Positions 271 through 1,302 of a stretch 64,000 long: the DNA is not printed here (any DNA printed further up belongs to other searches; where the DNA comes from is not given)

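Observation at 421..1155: An ESCRT-II Vps22/EAP30 homolog is a eukaryotic signature protein marking this as an Asgard-type archaeon.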

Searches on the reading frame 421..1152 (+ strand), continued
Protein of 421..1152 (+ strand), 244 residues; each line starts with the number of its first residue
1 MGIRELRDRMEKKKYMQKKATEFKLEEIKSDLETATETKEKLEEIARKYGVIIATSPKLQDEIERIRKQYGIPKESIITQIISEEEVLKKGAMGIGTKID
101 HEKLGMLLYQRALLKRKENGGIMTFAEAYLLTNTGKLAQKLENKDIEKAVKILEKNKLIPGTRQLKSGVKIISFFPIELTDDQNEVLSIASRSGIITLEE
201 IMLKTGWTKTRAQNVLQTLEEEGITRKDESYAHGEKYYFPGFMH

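Call 32: search_protein_families(library=pfam, proteins=[L001:2524-3267:+, L001:3294-3959:+, L001:1691-2209:-, L001:823-1515:-, L001:225-740:+, L007:8499-9287:+], max_evalue=0.01)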
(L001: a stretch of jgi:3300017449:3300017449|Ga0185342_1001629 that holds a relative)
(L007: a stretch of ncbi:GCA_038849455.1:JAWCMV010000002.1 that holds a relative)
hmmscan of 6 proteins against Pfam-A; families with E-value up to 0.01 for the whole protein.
L001:2524-3267:+ (248 aa): 6 families
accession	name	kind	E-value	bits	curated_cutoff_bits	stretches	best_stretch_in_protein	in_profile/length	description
PF00179.31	UQ_con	-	7e-18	65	27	1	10-93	21-108/140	Ubiquitin-conjugating enzyme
PF05743.18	UEV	-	1.4e-06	28.6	27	1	20-98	37-120/121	UEV domain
PF09454.15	Vps23_core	-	3e-05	24.4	26.8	1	185-231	5-51/64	Vps23 core domain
PF10174.14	Cast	-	0.0017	17.2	29.1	1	122-216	170-258/766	RIM-binding protein of the cytomatrix active zone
PF17675.6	APG6_N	-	0.0022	18.9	45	1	134-247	13-123/132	Apg6 coiled-coil region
PF25254.1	DUF7856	-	0.0083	16.2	30.2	0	154-212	116-174/280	Family of unknown function (DUF7856)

L001:3294-3959:+ (222 aa): 2 families
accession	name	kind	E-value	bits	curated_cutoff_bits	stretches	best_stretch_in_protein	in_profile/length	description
PF03997.17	VPS28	-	2.3e-17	63.8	24.5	1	24-217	2-186/188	VPS28 protein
PF09454.15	Vps23_core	-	0.0025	18.2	26.8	1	20-56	14-50/64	Vps23 core domain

L001:1691-2209:- (172 aa): 1 family
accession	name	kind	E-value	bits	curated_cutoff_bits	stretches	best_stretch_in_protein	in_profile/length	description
PF01428.23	zf-AN1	-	4.9e-10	39.8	27.9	1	106-140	1-37/40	AN1-like Zinc finger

L001:823-1515:- (230 aa): 4 families
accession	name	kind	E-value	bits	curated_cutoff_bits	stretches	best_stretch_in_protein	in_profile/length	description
PF13240.11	Zn_Ribbon_1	-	1.8e-06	28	25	1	207-228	1-22/23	zinc-ribbon domain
PF12773.13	DZR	-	0.001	19.6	27.3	1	208-226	27-45/45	Double zinc ribbon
PF18912.6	DZR_2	-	0.0024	18.1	27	1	202-228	18-45/56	Double zinc ribbon domain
PF24463.1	DUF7577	-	0.0034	17.4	28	0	200-216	11-27/27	Domain of unknown function (DUF7577)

L001:225-740:+ (172 aa): 12 families
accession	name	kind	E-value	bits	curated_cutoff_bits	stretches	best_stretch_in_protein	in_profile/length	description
PF00071.28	Ras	-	1.9e-17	63.8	21.6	1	9-167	1-161/162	Ras family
PF00025.27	Arf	-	1.1e-16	61.2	22.3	1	6-164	13-172/174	ADP-ribosylation factor family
PF08477.19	Roc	-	7.6e-13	49.2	27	1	9-122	1-119/119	Ras of Complex, Roc, domain of DAPkinase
PF03029.23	ATP_bind_1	-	2.1e-11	44.5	27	1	32-130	70-173/240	Conserved hypothetical ATP binding protein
PF09439.16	SRPRB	-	2.7e-09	37.1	25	1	9-135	5-133/178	Signal recognition particle receptor beta subunit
PF01926.29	MMR_HSR1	-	1.5e-06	28.8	21.9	1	9-120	1-113/113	50S ribosome-binding GTPase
PF00009.33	GTP_EFTU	-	2.3e-06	27.8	26.5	1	57-164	71-184/188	Elongation factor Tu GTP binding domain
PF04670.18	Gtr1_RagA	-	0.00014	21.8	22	1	9-131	1-131/232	Gtr1/RagA G protein conserved region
PF00350.29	Dynamin_N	-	0.0005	20.6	27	0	10-32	1-23/168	Dynamin family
PF25199.1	nSTAND_NTPase5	-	0.0063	16.8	34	0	5-110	41-125/145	Novel STAND NTPase 5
PF02421.24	FeoB_N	-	0.0093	15.9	27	0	9-159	2-153/156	Ferrous iron transport protein B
PF20693.3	YobI-ATPase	-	0.0096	15.9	27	0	5-33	12-40/363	YobI-like P-loop NTPase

L007:8499-9287:+ (263 aa): 5 families
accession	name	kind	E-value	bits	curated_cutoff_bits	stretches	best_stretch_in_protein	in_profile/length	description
PF00179.31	UQ_con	-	7.3e-18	65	27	1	24-105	20-105/140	Ubiquitin-conjugating enzyme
PF05743.18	UEV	-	9.8e-07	29.1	27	1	30-113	32-120/121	UEV domain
PF09454.15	Vps23_core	-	3.7e-05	24.1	26.8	1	200-246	5-51/64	Vps23 core domain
PF17675.6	APG6_N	-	0.0012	19.7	45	1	152-261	16-122/132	Apg6 coiled-coil region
PF10174.14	Cast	-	0.008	14.9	29.1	1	136-231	169-258/766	RIM-binding protein of the cytomatrix active zone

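Call 33: search_protein_representatives(protein=window:421-1152:+)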
Query: 244 residues. Proteins with E-value up to 0.001 (for the whole library): 270; up to 1e-10: 92; up to 1e-30: 13. The best 150 are listed.
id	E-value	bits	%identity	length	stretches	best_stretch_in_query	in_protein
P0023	3.8e-129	445.1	83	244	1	1-244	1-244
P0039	3.9e-50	186.8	41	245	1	1-242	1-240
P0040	2.8e-46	174.2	39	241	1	1-241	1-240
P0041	3.2e-46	174.0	39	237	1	1-242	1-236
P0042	1.2e-39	152.6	37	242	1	2-242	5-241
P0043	1.3e-39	152.4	40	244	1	19-242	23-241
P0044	1.5e-38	148.9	38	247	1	1-243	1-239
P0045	1.9e-38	148.6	37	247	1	1-242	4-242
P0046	9.6e-37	143.0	46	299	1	78-242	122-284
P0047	4.4e-36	140.8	35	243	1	1-243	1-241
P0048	2.6e-33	131.8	37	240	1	1-242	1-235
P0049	1.1e-32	129.7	34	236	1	1-242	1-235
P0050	3.0e-31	125.0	32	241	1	1-243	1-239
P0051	7.6e-30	120.4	35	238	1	1-241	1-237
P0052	9.3e-30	120.2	43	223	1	1-173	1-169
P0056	2.1e-25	105.9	40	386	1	79-242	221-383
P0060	2.3e-23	99.3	32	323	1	10-243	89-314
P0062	7.0e-23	97.7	30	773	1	24-242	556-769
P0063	8.4e-22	94.2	31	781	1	23-242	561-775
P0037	1.3e-20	90.2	39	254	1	102-242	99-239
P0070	6.2e-20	88.0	30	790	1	37-243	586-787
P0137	2.0e-09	53.7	25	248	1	16-242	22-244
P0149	1.0e-08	51.4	27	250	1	2-242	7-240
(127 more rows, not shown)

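Call 35: find_encoding_contigs(protein=P0031, flank=10000, max_places=2)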
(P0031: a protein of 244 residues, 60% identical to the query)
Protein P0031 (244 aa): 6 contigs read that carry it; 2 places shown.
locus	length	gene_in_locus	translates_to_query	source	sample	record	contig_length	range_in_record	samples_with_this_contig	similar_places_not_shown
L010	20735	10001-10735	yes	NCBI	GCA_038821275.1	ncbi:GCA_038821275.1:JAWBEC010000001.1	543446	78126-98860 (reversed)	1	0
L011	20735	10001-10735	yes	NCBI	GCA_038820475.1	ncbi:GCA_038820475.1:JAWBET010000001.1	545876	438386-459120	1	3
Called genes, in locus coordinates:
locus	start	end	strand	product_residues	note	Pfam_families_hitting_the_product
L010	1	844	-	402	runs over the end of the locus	PF08714:Fae, PF00215:OMPdecase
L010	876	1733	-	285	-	-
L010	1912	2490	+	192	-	PF05856:ARPC4 (weak)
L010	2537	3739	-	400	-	PF23355:IFT52_GIFT, PF09822:ABC_transp_aux, PF14258:DUF4350 (weak), PF27016:TCAF_N (faint)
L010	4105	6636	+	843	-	PF03104:DNA_pol_B_exo1, PF00136:DNA_pol_B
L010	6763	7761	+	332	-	-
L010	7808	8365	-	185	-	PF13240:Zn_Ribbon_1 (weak)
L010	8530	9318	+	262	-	PF00179:UQ_con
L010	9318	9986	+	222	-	PF03997:VPS28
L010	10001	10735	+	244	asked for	PF04157:EAP30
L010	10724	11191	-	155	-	PF00132:Hexapep, PF14602:Hexapep_2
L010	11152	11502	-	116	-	-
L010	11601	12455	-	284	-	-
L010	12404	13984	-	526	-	PF00437:T2SSE, PF27713:UCP018868 (weak)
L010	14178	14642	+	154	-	PF02577:BFN_dom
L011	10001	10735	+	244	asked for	PF04157:EAP30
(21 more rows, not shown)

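Call 36: find_encoding_contigs(protein=P0034, flank=10000, max_places=2)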
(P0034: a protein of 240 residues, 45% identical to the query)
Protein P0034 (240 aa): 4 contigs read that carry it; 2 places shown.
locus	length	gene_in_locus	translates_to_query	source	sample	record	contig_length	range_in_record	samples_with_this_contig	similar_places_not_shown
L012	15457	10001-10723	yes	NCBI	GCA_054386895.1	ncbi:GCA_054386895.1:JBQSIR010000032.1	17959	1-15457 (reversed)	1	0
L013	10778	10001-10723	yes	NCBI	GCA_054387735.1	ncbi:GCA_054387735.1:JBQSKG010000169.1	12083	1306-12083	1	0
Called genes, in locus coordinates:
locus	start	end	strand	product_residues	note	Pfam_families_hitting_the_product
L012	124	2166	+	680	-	PF00149:Metallophos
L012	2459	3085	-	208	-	PF18306:LDcluster4, PF03641:Lysine_decarbox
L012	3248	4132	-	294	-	PF01925:TauE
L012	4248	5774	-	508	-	PF00890:FAD_binding_2 (faint), PF01494:FAD_binding_3 (weak), PF03486:HI0933_like (faint), PF13738:Pyr_redox_3 (faint)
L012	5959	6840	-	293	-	-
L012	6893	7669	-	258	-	PF01261:AP_endonuc_2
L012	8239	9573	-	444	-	PF02771:Acyl-CoA_dh_N, PF02770:Acyl-CoA_dh_M, PF00441:Acyl-CoA_dh_1, PF08028:Acyl-CoA_dh_2, PF22924:ACOX_C_alpha1 (weak), PF21349:RUBY_RBDX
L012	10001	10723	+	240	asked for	PF04157:EAP30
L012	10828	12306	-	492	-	PF07690:MFS_1 (weak), PF12832:MFS_1_like, PF07690:MFS_1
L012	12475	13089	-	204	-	PF00227:Proteasome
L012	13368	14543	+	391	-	-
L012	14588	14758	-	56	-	-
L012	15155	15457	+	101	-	PF25174:Beta-prop_THOC3, PF25173:Beta-prop_WDR3_1st, PF23381:Beta-prop_IFT122_1st, PF23414:Beta-prop_EML_2, PF24105:Beta-prop_CAF1B_HIR1, PF24780:WD40_MABP1-WDR62_1st, PF24782:WD40_MABP1-WDR62_2nd, PF24807:WD40_CDC20-Fz, +19 more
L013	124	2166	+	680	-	PF00149:Metallophos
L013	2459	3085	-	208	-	PF18306:LDcluster4, PF03641:Lysine_decarbox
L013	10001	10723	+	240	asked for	PF04157:EAP30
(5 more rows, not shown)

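Call 37: find_encoding_contigs(protein=P0036, flank=10000, max_places=2)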
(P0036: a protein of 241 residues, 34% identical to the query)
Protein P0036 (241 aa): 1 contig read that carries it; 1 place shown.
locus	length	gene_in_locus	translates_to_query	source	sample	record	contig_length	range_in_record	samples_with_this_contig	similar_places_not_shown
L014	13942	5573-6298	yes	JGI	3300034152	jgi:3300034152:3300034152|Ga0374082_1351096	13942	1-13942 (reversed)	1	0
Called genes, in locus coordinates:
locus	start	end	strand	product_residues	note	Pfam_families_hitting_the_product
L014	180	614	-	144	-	-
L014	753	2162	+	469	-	PF07690:MFS_1, PF03209:PUCC (weak), PF07690:MFS_1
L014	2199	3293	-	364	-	PF00005:ABC_tran, PF02463:SMC_N (weak), PF08352:oligo_HPY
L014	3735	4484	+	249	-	PF00179:UQ_con, PF05743:UEV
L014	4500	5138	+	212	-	PF03997:VPS28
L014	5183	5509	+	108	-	-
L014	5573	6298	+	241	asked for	PF04157:EAP30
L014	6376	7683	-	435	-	-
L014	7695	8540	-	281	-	-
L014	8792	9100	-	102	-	-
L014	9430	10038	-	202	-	PF05175:MTS, PF10294:Methyltransf_16, PF06325:PrmA, PF12847:Methyltransf_18 (faint), PF08241:Methyltransf_11 (weak), PF13649:Methyltransf_25, PF13847:Methyltransf_31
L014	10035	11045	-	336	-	PF08068:DKCLD, PF21238:Pus10_C (weak), PF01509:TruB_N, PF16198:TruB_C_2, PF01472:PUA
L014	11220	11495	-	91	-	-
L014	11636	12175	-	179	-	PF13189:Cytidylate_kin2, PF13671:AAA_33 (faint), PF02224:Cytidylate_kin, PF13207:AAA_17, PF13238:AAA_18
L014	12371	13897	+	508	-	PF10771:DUF2582 (faint), PF01409:tRNA-synt_2d, PF00152:tRNA-synt_2 (faint)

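Call 38: predict_structure(alignment_id=A1)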
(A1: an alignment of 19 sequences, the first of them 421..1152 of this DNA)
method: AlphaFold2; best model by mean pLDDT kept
length: 244 residues; sequences in the alignment: 19
mean_pLDDT: 80.8   pTM: 0.74
mean pLDDT of the five models: 80.8, 76.5, 76.3, 75.6, 74.2
residues with pLDDT >= 90: 77; 70-90: 112; 50-70: 55; < 50: 0
segments of 3 or more residues with pLDDT < 50: none
pLDDT, mean of each block of 10 residues (from residue 1): 63 57 58 61 71 69 81 73 83 74 91 79 89 87 94 90 89 83 93 91 96 94 88 85 78
secondary structure, 60 per line:
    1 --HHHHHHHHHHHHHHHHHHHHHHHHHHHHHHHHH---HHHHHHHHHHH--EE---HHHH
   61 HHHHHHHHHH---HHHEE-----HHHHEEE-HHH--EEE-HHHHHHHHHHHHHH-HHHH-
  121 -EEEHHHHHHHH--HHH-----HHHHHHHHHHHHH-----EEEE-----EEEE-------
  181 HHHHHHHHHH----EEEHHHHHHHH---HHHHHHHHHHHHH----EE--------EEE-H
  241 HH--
elements in order: H3-35 H39-49 H57-70 H84-87 E88-90 E97-99 H101-114 H116-119 E122-124 H125-132 H143-155 E161-164 E170-173 H181-190 E195-197 H198-205 H209-221 E236-238

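Call 43: fold_search(model_id=the predicted structure, library=pdb)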
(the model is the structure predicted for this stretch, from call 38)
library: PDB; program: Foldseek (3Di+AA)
matches with E <= 10: 1480; with E <= 0.001: 5
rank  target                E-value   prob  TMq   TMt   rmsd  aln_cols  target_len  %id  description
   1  2zme_A                6.0e-09  1.00  0.51  0.57  16.7       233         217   22  Integrated structural and functional model of the human ESCRT-II complex (released 2008-11-04)
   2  3cuq_A                1.8e-08  1.00  0.51  0.56  15.3       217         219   24  Integrated structural and functional model of the human ESCRT-II complex (released 2008-11-04)
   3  1u5t_A                2.5e-07  1.00  0.47  0.53  18.4       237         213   20  Structure of the ESCRT-II endosomal trafficking complex (released 2004-09-21)
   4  2zme_B                2.9e-07  1.00  0.33  0.37  18.6       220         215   24  Integrated structural and functional model of the human ESCRT-II complex (released 2008-11-04)
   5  3cuq_B                4.1e-06  1.00  0.33  0.38  16.9       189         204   25  Integrated structural and functional model of the human ESCRT-II complex (released 2008-11-04)
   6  8b9x_B                1.2e-03  1.00  0.25  0.24  13.4       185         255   18  Chimeric protein of human UFM1 E3 ligase, UFL1, and DDRGK1 (released 2023-10-25)
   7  8cli_A                1.3e-03  0.99  0.23  0.11  23.7       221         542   12  TFIIIC TauB-DNA monomer (released 2023-06-21)
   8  8b9x_A                2.1e-03  0.99  0.25  0.24  13.3       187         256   18  Chimeric protein of human UFM1 E3 ligase, UFL1, and DDRGK1 (released 2023-10-25)
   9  8cll_A                2.4e-03  1.00  0.22  0.17  18.6       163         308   16  Structural insights into human TFIIIC promoter recognition (released 2023-06-21)
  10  5u8j_C                3.6e-03  1.00  0.28  0.38  12.2       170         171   12  Crystal structure of a protein of unknown function ECL_02571 involved in membrane biogenesis from Enterobacter cloacae (released 2017-01-18)
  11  5u8j_A                5.9e-03  1.00  0.29  0.39  11.7       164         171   12  Crystal structure of a protein of unknown function ECL_02571 involved in membrane biogenesis from Enterobacter cloacae (released 2017-01-18)
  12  8iue_P                7.0e-03  0.99  0.24  0.19   9.6       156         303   12  RNA polymerase III pre-initiation complex melting complex 1 (released 2023-05-24)
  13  8ohd_A                1.0e-02  0.98  0.27  0.11  16.3       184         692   15  60S ribosomal subunit bound to the E3-UFM1 complex - state 3 (native) (released 2024-02-21)
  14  3cuq_C                1.0e-02  0.97  0.23  0.30  12.3       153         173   21  Integrated structural and functional model of the human ESCRT-II complex (released 2008-11-04)
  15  8b3i_e                1.3e-02  0.77  0.21  0.08  26.5       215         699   14  CRL4CSA-E2-Ub (state 2) (released 2023-09-27)
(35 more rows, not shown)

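Call 45: find_related_loci(query=A1, collection=genome_contigs, flank=10000)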
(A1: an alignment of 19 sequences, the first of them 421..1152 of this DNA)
Query A1 (244 aa) in genome_contigs; peptide patterns used: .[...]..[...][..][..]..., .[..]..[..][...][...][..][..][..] (x = any residue, [..] = any of these).
216 stretches matched a pattern; 31 encode a relative of the query (tblastn E <= 1e-3); 31 distinct loci.
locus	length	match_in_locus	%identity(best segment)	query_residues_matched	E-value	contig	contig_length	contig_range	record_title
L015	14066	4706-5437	98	1-244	3e-158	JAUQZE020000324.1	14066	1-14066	MAG: Candidatus Freyarchaeota archaeon isolate SQRJ_82 k255_468509, whole genome shotgun sequence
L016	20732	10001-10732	96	1-244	7e-155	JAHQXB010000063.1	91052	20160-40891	MAG: Candidatus Jordarchaeia archaeon isolate RPF2 contig_124_31_length_91052_read_count_284890, whole genome shotgun se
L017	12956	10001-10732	96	1-244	3e-155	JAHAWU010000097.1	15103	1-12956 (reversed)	MAG: Candidatus Jordarchaeia archaeon isolate QZM_A3 QZM_A3_scaffold_1824_curated, whole genome shotgun sequence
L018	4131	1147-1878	86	1-244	5e-145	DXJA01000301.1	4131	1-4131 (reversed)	MAG TPA_asm: Candidatus Jordarchaeum madagascariense isolate EB_bin_7 k141_181505, whole genome shotgun sequence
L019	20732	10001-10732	84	1-244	1e-139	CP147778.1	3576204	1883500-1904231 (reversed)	MAG: Candidatus Freyarchaeota archaeon SRVP19_Freyarchaeia-1 chromosome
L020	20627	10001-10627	67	35-243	2e-91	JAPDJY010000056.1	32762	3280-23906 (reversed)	MAG: Thermoproteota archaeon isolate S9B3_HD70 c_000000000427, whole genome shotgun sequence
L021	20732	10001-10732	59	1-244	5e-89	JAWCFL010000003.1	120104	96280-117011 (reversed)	MAG: Candidatus Jordarchaeales archaeon isolate JZ-1_202007_bins_29 JZ-1_202007_bins_29_scaffold_3, whole genome shotgun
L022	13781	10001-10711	44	1-242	2e-63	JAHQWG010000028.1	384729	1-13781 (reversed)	MAG: Promethearchaeia archaeon isolate ABR01 NODE_3_length_384729_cov_20, whole genome shotgun sequence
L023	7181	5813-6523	43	1-242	3e-62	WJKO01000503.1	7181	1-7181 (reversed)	MAG: Promethearchaeota archaeon isolate Bin_342 k141_2740158, whole genome shotgun sequence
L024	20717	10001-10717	42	1-242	1e-58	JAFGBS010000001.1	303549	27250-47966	MAG: Promethearchaeota archaeon isolate Zod_Metabat.1044 k87_248652, whole genome shotgun sequence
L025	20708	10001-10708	44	1-241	2e-58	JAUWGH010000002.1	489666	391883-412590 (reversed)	MAG: Promethearchaeota archaeon isolate CSMAG_2237 CSMAG_2237_k141_1249477_length_489666_cov_69.9910, whole genome shotg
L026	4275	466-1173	43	1-241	5e-58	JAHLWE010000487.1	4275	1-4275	MAG: Promethearchaeota archaeon isolate 2R3_4 k141_96376, whole genome shotgun sequence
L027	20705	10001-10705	39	1-241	8e-55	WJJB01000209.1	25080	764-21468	MAG: Candidatus Bathyarchaeota archaeon isolate Bin_245 k141_2120406, whole genome shotgun sequence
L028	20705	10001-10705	38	1-241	7e-50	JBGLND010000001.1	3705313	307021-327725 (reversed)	MAG: Promethearchaeota archaeon isolate PPR_0005 scaffold_51858, whole genome shotgun sequence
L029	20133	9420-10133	38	1-242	2e-49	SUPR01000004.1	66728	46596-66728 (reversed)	MAG: Candidatus Helarchaeota ASGARD archaeon Hel_GB_B NODE_4_length_66728_cov_5.75442, whole genome shotgun sequence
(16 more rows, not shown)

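Call 52: find_homologous_proteins(query=A4, max_evalue=0.001)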
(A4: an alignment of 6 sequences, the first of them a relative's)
Query A4 (6 sequences) (286 aa, profile of the alignment): 47 proteins with E <= 0.001 among 6300 candidates.
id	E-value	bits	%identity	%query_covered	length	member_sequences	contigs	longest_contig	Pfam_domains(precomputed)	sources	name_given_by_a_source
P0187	8.3e-113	395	33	61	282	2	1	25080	PF05871.19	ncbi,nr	ncbi:hypothetical protein GF325_07525 [Candidatus Bathyarchaeota archaeon]|nr:hypothetical protein [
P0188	6.1e-104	366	36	55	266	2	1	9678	PF05871.19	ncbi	-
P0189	6.2e-88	313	100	100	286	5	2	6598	PF05871.19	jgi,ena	-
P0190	2.3e-77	278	36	63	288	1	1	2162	PF05871.19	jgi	jgi:hypothetical protein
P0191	5.9e-75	270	30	89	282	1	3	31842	PF05871.19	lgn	-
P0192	3.7e-74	268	63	100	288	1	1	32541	PF05871.19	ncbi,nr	ncbi:MAG: hypothetical protein EU551_01145 [Promethearchaeota archaeon]|nr:MAG: hypothetical protein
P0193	4.9e-74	267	34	60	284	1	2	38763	PF05871.19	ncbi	ncbi:MAG: hypothetical protein ACTSUE_17580 [Promethearchaeota archaeon]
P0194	8.2e-74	267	62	100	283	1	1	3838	PF05871.19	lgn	-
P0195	1.0e-73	266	63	100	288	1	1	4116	PF05871.19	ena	-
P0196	1.3e-73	266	63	100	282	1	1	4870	PF05871.19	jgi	jgi:hypothetical protein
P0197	3.3e-72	261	34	58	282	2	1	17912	PF05871.19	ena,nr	nr:hypothetical protein [Candidatus Sigynarchaeota archaeon]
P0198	9.7e-71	257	73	46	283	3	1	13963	-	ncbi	ncbi:MAG: hypothetical protein ACTSPQ_11735, partial [Candidatus Helarchaeota archaeon]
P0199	2.2e-70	255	38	60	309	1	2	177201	PF05871.19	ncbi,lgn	ncbi:MAG: hypothetical protein ACFFAS_13510 [Promethearchaeota archaeon]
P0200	5.7e-70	254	58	100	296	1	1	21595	PF05871.19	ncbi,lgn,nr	ncbi:MAG: hypothetical protein EU549_00180 [Promethearchaeota archaeon]|nr:MAG: hypothetical protein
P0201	9.7e-69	250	29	87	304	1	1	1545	PF05871.19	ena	-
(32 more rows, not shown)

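Call 58: list_cluster_members(proteins=[P0001])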
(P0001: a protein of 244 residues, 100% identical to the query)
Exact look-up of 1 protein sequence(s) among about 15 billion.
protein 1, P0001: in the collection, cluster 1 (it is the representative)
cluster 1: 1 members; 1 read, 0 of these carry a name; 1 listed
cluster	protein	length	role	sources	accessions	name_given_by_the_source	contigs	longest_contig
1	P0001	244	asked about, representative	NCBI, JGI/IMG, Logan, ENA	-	-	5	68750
